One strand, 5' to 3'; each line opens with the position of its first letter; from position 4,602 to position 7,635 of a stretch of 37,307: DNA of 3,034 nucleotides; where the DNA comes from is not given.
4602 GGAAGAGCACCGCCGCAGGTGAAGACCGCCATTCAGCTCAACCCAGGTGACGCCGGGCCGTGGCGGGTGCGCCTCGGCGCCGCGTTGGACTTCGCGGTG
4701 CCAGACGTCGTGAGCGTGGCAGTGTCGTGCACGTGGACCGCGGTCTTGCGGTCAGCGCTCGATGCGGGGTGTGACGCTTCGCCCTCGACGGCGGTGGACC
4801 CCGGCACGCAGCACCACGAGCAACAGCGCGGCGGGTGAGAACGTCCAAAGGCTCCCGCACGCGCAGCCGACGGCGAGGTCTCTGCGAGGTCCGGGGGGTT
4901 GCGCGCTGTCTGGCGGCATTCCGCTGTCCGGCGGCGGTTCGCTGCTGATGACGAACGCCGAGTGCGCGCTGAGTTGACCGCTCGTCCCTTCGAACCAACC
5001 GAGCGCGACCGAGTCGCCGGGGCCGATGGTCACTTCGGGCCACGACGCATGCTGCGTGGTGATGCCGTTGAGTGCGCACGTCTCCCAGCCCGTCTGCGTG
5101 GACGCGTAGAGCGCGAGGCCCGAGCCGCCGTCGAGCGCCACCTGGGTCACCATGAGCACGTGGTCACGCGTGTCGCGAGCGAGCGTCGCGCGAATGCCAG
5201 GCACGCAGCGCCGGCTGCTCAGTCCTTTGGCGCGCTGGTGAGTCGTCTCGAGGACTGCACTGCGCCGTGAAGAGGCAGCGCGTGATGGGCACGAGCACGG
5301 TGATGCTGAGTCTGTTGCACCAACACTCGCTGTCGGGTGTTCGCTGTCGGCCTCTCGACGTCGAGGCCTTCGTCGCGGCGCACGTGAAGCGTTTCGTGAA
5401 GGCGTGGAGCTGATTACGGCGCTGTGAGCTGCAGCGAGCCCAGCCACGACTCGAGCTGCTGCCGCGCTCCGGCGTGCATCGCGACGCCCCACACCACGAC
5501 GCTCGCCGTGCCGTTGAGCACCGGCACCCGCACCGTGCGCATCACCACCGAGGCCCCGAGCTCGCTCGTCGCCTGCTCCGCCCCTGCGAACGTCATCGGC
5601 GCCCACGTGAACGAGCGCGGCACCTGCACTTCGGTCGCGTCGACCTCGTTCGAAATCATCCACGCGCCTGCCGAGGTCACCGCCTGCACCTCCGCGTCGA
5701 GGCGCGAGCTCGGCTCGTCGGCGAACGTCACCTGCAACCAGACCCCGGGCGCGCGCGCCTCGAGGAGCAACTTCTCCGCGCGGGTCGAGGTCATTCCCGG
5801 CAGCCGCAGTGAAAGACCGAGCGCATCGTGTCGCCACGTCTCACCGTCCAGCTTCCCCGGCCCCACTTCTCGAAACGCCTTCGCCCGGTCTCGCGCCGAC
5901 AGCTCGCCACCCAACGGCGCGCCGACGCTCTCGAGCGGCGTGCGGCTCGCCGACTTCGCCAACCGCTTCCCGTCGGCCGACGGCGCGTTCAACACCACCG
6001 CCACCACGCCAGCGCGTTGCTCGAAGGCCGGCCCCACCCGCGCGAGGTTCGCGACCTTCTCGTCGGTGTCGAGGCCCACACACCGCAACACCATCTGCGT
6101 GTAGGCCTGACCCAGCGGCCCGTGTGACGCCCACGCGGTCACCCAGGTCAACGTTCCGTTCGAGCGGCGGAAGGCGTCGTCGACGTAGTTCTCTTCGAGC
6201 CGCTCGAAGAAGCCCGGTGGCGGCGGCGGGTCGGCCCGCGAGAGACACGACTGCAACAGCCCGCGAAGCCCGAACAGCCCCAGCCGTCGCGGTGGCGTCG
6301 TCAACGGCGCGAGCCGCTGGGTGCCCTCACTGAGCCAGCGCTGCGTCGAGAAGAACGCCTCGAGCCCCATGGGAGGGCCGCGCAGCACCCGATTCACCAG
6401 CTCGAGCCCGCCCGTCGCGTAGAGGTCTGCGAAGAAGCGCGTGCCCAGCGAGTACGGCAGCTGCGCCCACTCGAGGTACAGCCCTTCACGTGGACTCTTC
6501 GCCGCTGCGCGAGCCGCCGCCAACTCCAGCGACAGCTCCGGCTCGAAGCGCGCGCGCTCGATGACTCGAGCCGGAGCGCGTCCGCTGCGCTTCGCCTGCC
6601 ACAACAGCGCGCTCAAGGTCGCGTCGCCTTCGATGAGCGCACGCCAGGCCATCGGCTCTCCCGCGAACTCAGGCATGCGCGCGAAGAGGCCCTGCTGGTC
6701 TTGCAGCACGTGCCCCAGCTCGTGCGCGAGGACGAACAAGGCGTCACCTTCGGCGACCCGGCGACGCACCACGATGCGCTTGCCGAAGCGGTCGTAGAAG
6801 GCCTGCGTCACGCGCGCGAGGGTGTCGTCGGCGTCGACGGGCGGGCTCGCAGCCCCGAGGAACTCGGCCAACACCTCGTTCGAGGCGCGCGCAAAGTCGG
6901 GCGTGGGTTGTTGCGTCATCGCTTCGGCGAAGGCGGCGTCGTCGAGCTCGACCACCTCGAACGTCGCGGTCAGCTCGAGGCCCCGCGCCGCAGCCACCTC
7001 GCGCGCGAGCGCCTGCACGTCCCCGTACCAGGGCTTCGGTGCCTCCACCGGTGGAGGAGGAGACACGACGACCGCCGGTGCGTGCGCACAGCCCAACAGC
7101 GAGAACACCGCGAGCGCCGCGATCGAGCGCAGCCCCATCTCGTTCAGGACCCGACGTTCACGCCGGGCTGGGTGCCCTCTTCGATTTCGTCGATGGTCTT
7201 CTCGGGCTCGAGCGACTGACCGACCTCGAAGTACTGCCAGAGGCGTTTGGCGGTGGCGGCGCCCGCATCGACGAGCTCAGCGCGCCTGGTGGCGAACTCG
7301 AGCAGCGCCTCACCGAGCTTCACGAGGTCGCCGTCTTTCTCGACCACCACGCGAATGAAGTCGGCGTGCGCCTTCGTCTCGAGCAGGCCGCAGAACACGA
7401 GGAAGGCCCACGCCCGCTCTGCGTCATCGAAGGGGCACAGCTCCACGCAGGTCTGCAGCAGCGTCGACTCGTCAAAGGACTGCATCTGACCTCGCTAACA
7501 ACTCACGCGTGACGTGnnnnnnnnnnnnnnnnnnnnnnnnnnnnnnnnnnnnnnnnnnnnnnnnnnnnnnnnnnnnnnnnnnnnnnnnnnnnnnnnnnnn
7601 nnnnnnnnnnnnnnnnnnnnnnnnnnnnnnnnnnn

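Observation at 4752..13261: Cytoplasmic Pol-beta nucleotidyltransferase embedded in a co-directional cluster of exported proteins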

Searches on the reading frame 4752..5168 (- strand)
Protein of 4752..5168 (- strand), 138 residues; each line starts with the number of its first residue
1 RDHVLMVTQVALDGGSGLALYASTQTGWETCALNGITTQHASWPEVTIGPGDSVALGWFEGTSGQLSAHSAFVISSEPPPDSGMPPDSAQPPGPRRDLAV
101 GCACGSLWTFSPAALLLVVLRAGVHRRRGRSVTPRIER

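Call 5: search_protein_families(library=pfam, proteins=[window:4752-5168:-], max_evalue=0.1)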
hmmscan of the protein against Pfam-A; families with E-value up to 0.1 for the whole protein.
window:4752-5168:- (138 aa): 0 families

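Call 6: search_protein_families(library=ncbifam, proteins=[window:4752-5168:-], max_evalue=0.1)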
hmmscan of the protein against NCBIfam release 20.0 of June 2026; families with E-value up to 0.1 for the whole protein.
window:4752-5168:- (138 aa): 1 family
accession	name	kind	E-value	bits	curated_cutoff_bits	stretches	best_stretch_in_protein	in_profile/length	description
NF045638.1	Mrt_dep_phytase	exception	0.086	11.5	440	1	80-130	380-429/430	myxosortase-dependent phytase-like phosphatase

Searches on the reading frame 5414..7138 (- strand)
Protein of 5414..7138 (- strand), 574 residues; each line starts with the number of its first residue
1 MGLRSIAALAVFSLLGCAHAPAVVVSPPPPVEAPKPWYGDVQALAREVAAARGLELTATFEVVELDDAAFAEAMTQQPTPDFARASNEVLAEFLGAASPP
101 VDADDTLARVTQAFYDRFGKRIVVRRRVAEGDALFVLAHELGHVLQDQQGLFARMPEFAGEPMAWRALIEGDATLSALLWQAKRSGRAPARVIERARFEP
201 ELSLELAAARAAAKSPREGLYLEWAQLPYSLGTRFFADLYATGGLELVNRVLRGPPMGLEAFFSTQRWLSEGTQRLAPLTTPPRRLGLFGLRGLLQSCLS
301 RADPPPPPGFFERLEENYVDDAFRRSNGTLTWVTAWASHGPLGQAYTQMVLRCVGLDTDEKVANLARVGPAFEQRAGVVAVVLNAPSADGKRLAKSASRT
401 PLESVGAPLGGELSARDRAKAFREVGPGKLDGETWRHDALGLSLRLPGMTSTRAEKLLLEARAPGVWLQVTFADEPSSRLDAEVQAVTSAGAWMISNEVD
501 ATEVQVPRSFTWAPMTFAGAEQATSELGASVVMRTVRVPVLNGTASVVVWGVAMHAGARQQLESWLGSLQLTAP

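Call 5: search_protein_families(library=pfam, proteins=[window:5414-7138:-], max_evalue=0.1)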
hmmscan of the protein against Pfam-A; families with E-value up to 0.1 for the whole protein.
window:5414-7138:- (574 aa): 3 families
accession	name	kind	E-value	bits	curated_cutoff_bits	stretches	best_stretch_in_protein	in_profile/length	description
PF20573.4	DUF6782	-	7.5e-07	29.1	27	1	89-187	47-146/241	Putative metallopeptidase family (DUF6782)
PF06114.19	Peptidase_M78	-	0.0002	21.6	22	1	116-161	24-72/123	IrrE N-terminal-like domain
PF13699.11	eCIS_core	-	0.039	14.6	22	0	134-150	62-78/79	eCIS core domain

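Call 6: search_protein_families(library=ncbifam, proteins=[window:5414-7138:-], max_evalue=0.1)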
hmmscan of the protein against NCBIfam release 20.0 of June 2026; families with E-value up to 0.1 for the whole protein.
window:5414-7138:- (574 aa): 2 families
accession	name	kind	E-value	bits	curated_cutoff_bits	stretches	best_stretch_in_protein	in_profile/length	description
NF038145.1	Hvo_1808_fam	equivalog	1.5e-12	47.5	200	1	103-271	101-258/432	Hvo_1808 family surface protein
NF050010.1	Zn_HExGHH_YpfJ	equivalog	0.026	14.1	250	1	113-156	143-184/285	KPN_02809 family neutral zinc metallopeptidase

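Call 32: search_protein_families(library=padloc, proteins=[window:5414-7138:-], max_evalue=0.01)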
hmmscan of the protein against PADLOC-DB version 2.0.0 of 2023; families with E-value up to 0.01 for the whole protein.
window:5414-7138:- (574 aa): 0 families

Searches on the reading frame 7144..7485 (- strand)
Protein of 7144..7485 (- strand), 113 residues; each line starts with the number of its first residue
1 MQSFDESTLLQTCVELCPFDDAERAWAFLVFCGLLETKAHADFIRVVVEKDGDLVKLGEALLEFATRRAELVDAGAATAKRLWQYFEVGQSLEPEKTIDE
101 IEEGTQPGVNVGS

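Call 5: search_protein_families(library=pfam, proteins=[window:7144-7485:-], max_evalue=0.1)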
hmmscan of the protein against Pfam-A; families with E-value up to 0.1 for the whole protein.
window:7144-7485:- (113 aa): 0 families

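Call 6: search_protein_families(library=ncbifam, proteins=[window:7144-7485:-], max_evalue=0.1)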
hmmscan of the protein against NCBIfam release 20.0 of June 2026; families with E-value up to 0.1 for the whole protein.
window:7144-7485:- (113 aa): 0 families

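Call 32: search_protein_families(library=padloc, proteins=[window:7144-7485:-], max_evalue=0.01)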
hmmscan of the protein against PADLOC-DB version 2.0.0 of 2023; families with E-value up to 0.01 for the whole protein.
window:7144-7485:- (113 aa): 0 families

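Call 53: find_homologous_proteins(query=window:7144-7485:-)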
Query window:7144-7485:- (113 aa): 56 proteins with E <= 0.001 among 79 candidates.
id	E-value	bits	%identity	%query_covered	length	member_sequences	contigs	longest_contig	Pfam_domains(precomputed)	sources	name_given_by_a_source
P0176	8.0e-63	227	92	100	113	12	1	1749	-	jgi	jgi:hypothetical protein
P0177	7.1e-61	221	90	100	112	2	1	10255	-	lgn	-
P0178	2.0e-49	184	76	98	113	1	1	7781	-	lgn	-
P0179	1.8e-46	175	76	92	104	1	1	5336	-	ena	-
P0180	1.4e-38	149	62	97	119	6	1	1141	-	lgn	-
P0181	1.5e-38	149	63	97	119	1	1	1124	-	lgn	-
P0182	2.2e-38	149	61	97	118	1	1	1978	-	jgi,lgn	jgi:hypothetical protein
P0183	2.6e-38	148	62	97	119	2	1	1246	-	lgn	-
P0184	1.4e-35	140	63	97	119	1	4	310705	-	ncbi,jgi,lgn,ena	ncbi:MAG: hypothetical protein U0228_26045 [Myxococcaceae bacterium]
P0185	6.2e-34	134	65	95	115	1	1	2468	-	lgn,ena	-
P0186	2.4e-33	133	61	100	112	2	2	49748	-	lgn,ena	-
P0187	3.9e-33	132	61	98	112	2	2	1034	-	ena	-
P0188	7.2e-33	131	59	96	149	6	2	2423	-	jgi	jgi:hypothetical protein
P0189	7.6e-33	131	61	96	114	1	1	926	-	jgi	jgi:hypothetical protein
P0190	1.3e-32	130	60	98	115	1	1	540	-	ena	-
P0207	1.9e-29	120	57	97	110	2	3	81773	-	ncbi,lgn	-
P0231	1.4e-22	98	53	98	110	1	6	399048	-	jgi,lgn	jgi:hypothetical protein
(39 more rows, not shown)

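Call 54: find_encoding_contigs(protein=P0184, flank=10000, max_places=1)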
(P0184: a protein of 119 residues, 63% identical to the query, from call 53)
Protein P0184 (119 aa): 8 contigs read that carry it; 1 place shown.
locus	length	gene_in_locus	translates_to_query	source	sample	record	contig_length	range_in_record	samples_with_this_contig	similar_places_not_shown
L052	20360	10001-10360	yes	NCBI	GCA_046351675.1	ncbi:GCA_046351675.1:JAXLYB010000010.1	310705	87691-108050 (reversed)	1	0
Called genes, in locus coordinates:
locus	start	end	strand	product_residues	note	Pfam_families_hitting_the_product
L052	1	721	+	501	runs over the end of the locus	PF03446:NAD_binding_2, PF00393:6PGD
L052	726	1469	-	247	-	-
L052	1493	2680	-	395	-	-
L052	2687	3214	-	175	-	-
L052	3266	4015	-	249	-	-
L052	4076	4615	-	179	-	-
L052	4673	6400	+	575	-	PF20423:AceK_regulatory, PF06315:AceK_kinase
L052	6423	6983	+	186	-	PF09536:DUF2378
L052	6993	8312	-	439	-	-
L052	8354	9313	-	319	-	-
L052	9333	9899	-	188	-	-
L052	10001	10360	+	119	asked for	-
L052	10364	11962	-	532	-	PF13600:DUF4140, PF13598:DUF4139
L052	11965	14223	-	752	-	PF13600:DUF4140, PF13598:DUF4139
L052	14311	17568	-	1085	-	PF15780:ASH (faint), PF22073:Cep192_D4 (faint), PF22544:HYDIN_VesB_CFA65-like_Ig (faint), PF14874:PapD-like (faint)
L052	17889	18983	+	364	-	-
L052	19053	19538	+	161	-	-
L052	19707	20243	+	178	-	-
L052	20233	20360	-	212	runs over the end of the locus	PF01814:Hemerythrin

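Call 55: find_encoding_contigs(protein=P0231, flank=10000, max_places=1)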
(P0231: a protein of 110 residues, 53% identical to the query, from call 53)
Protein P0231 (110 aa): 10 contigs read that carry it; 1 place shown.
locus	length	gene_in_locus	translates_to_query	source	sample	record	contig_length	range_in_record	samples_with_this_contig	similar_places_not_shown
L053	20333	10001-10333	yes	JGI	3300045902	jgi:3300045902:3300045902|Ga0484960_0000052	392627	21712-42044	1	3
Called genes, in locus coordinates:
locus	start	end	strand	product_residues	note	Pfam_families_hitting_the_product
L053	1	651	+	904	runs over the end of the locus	PF00521:DNA_topoisoIV, PF03989:DNA_gyraseA_C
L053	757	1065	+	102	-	-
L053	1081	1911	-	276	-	PF13449:Phytase-like (faint), PF06977:SdiA-regulated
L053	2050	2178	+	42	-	-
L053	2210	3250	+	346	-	PF01075:Glyco_transf_9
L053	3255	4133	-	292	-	-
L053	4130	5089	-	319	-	-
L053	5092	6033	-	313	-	PF08443:RimK (weak), PF02955:GSH-S_ATP (weak)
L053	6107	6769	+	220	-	-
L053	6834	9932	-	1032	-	PF00069:Pkinase, PF07714:PK_Tyr_Ser-Thr, PF24807:WD40_CDC20-Fz, PF25047:Beta-prop_TEP1_2nd, PF00400:WD40, PF23381:Beta-prop_IFT122_1st, PF23409:Beta-prop_EML, PF24817:WD40_WDHD1_1st, +64 more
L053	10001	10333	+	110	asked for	-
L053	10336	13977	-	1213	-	PF07719:TPR_2 (faint), PF13428:TPR_14 (faint), PF13431:TPR_17 (faint), PF14559:TPR_19, PF13424:TPR_12 (weak), PF13432:TPR_16, PF12969:DUF3857, PF01841:Transglut_core (weak), +2 more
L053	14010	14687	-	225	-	PF01327:Pep_deformylase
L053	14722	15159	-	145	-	-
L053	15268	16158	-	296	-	PF00478:IMPDH (weak), PF03060:NMO, PF01070:FMN_dh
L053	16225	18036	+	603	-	PF00884:Sulfatase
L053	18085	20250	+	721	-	PF00982:Glyco_transf_20, PF02358:Trehalose_PPase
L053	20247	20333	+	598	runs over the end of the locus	PF19291:TREH_N, PF00723:Glyco_hydro_15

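Call 56: find_encoding_contigs(protein=P0207, flank=10000, max_places=1)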
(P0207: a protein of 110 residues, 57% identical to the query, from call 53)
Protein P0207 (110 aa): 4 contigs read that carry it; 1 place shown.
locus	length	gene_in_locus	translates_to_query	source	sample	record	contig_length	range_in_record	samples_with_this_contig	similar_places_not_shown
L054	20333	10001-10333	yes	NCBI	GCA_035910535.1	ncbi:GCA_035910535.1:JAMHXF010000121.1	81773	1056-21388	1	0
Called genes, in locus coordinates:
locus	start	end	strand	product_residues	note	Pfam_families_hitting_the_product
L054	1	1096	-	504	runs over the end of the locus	PF00070:Pyr_redox (faint), PF00743:FMO-like, PF01266:DAO (weak), PF07992:Pyr_redox_2, PF13450:NAD_binding_8, PF13738:Pyr_redox_3, PF13434:Lys_Orn_oxgnase (weak)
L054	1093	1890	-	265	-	PF10118:Metal_hydrol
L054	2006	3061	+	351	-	-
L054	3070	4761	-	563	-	PF13428:TPR_14 (faint), PF13432:TPR_16 (faint), PF14559:TPR_19 (faint), PF00515:TPR_1 (faint), PF07719:TPR_2 (faint), PF13181:TPR_8 (faint), PF13176:TPR_7 (faint), PF13485:Peptidase_MA_2, +1 more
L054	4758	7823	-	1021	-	PF13779:DUF4175 (weak)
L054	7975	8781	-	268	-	PF00561:Abhydrolase_1, PF12146:Hydrolase_4, PF12697:Abhydrolase_6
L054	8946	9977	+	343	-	PF00561:Abhydrolase_1 (weak), PF07819:PGAP1 (faint), PF02089:Palm_thioest (weak)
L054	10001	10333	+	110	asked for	-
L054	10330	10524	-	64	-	-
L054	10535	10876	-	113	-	-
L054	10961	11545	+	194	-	-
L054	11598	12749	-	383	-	PF13173:AAA_14, PF13635:DUF4143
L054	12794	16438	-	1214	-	PF13428:TPR_14 (faint), PF07719:TPR_2 (faint), PF13181:TPR_8 (faint), PF13414:TPR_11 (faint), PF14559:TPR_19, PF12969:DUF3857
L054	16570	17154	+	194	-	-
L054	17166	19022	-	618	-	PF07715:Plug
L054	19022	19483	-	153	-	-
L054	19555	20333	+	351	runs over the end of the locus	PF01381:HTH_3, PF12844:HTH_19 (weak), PF13560:HTH_31, PF12727:PBP_like, PF12849:PBP_like_2 (weak), PF13531:SBP_bac_11 (weak)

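Call 62: find_encoding_contigs(protein=P0177, flank=10000, max_places=2)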
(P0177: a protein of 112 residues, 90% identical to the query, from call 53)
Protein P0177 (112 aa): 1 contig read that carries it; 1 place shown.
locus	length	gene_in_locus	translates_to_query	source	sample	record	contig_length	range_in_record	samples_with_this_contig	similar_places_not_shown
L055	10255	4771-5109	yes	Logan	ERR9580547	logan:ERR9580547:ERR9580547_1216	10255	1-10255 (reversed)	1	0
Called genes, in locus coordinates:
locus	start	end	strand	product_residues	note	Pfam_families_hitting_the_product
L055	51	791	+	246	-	-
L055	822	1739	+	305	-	-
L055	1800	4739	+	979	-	PF08487:VIT, PF13519:VWA_2 (weak)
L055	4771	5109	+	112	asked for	-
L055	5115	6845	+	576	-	PF06114:Peptidase_M78 (faint), PF20573:DUF6782 (weak)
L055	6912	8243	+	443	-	-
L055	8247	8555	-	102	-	-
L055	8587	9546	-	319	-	PF01925:TauE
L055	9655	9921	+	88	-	PF00581:Rhodanese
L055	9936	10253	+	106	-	?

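Call 71: search_protein_families(library=pfam, proteins=[L055:6912-8243:+], max_evalue=1)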
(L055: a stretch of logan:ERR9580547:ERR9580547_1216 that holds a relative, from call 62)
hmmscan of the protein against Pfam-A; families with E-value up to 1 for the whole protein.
L055:6912-8243:+ (443 aa): 3 families
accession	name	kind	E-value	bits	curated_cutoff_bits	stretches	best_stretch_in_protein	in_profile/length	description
PF15892.11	BNR_4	-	0.015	15.1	27.3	0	111-145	229-265/272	BNR repeat-containing family member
PF19565.4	DUF6087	-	0.044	14.5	27.1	0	296-310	47-61/99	Family of unknown function (DUF6087)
PF05995.18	CDO_I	-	0.056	13.4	23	1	329-390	27-89/170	Cysteine dioxygenase type I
